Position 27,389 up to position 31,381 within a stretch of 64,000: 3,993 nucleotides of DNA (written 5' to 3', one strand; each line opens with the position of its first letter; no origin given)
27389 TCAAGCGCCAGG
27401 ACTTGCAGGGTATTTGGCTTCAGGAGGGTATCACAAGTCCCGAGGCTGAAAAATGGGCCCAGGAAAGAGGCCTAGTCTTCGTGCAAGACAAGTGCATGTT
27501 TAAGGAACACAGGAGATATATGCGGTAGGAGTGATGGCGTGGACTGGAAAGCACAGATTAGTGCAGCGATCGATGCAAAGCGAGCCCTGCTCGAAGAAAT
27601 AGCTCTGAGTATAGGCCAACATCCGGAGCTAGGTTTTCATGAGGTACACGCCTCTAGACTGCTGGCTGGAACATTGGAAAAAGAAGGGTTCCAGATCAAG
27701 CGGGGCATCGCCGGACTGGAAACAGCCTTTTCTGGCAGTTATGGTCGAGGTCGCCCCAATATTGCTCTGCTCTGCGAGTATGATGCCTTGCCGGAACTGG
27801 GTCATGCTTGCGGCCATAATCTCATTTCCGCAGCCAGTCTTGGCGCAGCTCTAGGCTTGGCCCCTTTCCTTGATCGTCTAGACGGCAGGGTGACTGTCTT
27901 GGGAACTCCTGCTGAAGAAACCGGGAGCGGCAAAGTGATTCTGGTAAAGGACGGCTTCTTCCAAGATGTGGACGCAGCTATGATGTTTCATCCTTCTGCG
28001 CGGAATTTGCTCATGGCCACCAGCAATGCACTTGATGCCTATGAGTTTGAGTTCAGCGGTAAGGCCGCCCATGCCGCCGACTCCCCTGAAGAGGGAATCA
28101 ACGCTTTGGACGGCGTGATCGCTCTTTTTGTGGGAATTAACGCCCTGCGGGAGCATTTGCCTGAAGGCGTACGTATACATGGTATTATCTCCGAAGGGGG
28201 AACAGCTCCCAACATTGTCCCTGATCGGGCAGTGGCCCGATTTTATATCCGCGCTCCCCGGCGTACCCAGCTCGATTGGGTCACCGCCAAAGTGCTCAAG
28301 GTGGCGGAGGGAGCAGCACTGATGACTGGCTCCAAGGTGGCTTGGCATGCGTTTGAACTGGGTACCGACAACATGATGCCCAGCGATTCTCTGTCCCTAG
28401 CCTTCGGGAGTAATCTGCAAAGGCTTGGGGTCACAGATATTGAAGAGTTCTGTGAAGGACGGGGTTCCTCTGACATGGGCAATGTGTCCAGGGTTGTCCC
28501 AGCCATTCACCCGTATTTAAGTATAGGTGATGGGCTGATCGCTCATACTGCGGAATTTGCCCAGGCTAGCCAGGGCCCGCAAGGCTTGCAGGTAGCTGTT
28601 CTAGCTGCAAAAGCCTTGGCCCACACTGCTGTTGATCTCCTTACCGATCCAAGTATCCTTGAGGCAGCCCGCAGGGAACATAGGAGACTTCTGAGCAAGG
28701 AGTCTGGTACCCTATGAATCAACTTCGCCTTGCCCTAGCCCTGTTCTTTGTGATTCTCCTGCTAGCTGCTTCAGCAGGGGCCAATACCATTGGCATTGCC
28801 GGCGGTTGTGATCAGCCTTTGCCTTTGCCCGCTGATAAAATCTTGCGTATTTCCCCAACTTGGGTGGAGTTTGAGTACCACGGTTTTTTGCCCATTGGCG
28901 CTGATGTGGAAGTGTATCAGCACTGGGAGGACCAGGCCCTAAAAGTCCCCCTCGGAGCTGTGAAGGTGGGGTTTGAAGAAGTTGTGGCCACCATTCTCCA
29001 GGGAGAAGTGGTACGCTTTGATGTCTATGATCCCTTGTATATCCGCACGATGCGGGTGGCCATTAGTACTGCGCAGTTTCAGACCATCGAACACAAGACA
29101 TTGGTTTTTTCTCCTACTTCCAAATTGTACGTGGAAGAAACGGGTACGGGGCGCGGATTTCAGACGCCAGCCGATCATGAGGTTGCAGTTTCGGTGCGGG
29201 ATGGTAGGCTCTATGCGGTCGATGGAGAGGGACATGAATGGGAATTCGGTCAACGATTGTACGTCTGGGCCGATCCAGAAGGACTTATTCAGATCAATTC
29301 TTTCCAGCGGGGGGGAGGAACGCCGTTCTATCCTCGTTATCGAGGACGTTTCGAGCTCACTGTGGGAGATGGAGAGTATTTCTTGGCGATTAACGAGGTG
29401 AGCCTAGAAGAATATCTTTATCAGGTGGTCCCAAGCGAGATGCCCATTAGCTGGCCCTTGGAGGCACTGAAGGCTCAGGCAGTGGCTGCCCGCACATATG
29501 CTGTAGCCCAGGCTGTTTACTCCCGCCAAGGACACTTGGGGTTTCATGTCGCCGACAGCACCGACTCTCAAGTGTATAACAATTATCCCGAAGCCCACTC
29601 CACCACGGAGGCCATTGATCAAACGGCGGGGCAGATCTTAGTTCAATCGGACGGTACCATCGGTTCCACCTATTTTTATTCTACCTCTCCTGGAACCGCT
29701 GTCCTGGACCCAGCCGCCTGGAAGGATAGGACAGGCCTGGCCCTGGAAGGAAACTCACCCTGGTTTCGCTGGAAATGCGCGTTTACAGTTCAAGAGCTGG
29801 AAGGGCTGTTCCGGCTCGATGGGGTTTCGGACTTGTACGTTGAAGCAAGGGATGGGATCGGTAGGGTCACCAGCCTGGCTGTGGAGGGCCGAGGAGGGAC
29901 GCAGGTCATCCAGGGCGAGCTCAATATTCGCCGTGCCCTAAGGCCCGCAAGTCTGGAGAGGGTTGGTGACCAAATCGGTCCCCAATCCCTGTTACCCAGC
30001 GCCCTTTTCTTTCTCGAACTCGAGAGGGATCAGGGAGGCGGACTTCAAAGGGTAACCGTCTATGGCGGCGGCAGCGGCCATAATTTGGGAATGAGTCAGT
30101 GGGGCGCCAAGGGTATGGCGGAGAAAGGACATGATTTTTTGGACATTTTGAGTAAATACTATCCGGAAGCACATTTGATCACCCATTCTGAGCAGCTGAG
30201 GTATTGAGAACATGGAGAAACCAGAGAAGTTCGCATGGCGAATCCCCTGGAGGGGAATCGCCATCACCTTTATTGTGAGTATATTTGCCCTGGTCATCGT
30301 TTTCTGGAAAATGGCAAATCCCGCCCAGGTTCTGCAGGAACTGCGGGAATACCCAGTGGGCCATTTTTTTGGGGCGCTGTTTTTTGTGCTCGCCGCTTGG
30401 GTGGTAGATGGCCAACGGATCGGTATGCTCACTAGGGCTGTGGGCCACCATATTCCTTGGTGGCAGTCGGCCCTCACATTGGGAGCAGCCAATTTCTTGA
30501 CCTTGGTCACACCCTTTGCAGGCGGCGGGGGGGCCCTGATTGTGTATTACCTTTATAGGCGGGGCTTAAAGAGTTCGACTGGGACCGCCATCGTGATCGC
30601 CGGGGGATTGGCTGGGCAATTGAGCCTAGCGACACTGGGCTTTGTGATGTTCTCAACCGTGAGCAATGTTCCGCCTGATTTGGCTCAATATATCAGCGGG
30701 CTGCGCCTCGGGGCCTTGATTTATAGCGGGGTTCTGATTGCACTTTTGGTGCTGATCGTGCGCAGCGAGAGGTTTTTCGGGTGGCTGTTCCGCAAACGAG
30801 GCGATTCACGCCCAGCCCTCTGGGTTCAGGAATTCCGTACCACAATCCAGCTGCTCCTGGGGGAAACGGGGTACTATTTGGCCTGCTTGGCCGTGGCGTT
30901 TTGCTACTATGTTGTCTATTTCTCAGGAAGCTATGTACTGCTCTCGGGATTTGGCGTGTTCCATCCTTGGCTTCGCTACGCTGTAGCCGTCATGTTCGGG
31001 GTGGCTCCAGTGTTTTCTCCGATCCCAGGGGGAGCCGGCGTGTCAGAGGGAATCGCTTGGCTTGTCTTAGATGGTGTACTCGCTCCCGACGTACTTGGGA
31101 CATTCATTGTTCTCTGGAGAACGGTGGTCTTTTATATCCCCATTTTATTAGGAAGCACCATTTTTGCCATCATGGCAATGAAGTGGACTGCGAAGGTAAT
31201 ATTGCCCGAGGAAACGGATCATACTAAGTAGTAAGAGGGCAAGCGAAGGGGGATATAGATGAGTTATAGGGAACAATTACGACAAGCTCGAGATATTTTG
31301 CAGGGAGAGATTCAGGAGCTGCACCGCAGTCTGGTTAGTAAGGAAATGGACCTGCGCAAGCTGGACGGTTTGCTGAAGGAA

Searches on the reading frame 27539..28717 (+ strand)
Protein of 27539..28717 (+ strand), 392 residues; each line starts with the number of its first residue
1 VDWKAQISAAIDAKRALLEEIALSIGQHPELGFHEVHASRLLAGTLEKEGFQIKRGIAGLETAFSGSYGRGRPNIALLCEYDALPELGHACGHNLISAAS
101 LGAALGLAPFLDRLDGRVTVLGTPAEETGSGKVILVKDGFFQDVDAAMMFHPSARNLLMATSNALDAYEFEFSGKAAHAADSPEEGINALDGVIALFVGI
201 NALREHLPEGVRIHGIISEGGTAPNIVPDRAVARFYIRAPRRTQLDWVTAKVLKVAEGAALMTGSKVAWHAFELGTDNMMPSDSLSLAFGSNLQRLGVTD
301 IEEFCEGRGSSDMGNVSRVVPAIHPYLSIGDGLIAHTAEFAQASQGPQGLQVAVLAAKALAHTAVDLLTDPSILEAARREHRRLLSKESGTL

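Call 72: search_protein_families(library=pfam, proteins=[window:27539-28717:+], max_evalue=0.00001)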
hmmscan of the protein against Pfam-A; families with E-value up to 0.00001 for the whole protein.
window:27539-28717:+ (392 aa): 2 families
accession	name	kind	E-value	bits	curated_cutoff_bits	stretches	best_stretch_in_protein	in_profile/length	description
PF07687.19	M20_dimer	-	1.9e-09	37.9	21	1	168-257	9-100/107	Peptidase dimerisation domain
PF01546.33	Peptidase_M20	-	4.3e-08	33.8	24.6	1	88-356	26-203/206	Peptidase family M20/M25/M40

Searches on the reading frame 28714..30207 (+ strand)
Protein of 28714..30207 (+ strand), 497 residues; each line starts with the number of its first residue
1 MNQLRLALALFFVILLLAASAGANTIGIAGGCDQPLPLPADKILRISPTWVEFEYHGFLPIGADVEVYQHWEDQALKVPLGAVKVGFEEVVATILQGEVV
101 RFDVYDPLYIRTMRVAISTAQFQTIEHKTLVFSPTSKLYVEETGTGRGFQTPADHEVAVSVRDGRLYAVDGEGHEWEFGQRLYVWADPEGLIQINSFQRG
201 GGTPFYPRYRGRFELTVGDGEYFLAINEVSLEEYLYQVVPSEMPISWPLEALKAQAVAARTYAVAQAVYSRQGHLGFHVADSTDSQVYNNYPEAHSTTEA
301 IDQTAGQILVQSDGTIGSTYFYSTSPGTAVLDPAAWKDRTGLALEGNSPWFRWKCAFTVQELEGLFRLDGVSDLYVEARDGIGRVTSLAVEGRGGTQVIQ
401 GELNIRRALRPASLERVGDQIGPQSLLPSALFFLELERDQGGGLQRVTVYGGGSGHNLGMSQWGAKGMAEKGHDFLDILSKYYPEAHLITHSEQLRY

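Call 72: search_protein_families(library=pfam, proteins=[window:28714-30207:+], max_evalue=0.00001)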
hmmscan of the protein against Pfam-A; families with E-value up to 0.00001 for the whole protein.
window:28714-30207:+ (497 aa): 1 family
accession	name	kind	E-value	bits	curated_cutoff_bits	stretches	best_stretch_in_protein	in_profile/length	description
PF08486.15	SpoIID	-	9.6e-29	100.3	23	1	223-310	5-96/97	Stage II sporulation protein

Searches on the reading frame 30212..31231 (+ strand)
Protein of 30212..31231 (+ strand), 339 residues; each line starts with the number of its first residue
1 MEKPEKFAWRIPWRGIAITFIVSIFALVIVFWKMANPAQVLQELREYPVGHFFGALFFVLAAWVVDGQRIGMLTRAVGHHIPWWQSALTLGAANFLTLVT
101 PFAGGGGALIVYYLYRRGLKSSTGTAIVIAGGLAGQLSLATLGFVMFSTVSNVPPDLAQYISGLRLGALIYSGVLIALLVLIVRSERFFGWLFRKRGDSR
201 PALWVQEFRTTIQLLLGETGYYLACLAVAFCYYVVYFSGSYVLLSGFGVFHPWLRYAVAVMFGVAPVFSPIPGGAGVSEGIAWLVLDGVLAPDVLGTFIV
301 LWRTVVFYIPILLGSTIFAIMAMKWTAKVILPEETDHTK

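Call 72: search_protein_families(library=pfam, proteins=[window:30212-31231:+], max_evalue=0.00001)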
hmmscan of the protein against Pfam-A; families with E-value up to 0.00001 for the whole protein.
window:30212-31231:+ (339 aa): 1 family
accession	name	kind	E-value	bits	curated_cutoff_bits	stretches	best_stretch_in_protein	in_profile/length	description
PF03706.18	LPG_synthase_TM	-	5.9e-26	92.1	33.4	1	22-314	3-302/302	Lysylphosphatidylglycerol synthase TM region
